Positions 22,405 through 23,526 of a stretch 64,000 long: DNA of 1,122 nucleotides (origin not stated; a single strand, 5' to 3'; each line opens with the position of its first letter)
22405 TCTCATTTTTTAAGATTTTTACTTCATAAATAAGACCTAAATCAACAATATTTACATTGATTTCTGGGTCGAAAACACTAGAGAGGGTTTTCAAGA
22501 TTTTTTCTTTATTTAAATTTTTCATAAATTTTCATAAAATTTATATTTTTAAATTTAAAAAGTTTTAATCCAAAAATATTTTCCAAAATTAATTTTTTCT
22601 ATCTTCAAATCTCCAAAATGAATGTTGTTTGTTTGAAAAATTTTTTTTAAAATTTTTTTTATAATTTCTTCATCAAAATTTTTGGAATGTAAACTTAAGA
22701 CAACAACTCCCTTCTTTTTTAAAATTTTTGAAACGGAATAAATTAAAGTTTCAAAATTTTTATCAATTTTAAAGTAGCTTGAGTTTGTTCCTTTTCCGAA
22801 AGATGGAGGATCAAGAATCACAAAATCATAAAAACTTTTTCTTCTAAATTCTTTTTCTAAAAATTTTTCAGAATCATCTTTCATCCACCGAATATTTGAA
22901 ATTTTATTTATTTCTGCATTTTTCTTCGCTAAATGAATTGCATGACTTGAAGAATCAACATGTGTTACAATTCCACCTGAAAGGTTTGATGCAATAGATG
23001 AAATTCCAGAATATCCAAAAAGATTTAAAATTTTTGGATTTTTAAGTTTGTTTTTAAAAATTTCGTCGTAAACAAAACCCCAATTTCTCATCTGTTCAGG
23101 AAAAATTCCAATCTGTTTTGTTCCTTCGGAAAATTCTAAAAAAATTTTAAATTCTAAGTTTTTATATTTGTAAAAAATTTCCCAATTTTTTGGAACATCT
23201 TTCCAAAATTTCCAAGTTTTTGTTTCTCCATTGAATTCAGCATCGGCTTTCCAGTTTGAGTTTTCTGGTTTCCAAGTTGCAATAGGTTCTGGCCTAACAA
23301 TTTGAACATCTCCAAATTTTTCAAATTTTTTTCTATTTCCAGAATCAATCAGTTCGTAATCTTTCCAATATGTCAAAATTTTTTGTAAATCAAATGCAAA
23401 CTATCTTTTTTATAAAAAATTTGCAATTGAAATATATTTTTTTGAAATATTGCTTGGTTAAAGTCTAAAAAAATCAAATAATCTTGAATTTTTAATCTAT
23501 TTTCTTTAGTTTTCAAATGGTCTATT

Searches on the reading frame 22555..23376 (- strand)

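Call 9: search_protein_families(library=pfam, proteins=[window:22555-23376:-], max_evalue=0.001)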
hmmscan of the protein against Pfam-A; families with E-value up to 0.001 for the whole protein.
window:22555-23376:- (273 aa): 6 families
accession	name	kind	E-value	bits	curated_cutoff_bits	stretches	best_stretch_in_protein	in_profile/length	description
PF10672.15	Methyltrans_SAM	-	2.6e-08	33.9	27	1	107-234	118-243/286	S-adenosylmethionine-dependent methyltransferase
PF03602.21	Cons_hypoth95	-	1.2e-07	32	24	1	106-237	35-160/182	Conserved hypothetical protein 95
PF13847.12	Methyltransf_31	-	4.9e-06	26.7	27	1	135-241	29-121/145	Methyltransferase domain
PF05175.20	MTS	-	8.5e-06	25.9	23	1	125-246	45-157/170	Methyltransferase small domain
PF09445.16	Methyltransf_15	-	4e-05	23.7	22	1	115-221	3-109/165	RNA cap guanine-N2 methyltransferase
PF02005.22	TRM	-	0.00025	20.8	27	1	105-194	41-130/376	N2,N2-dimethylguanosine tRNA methyltransferase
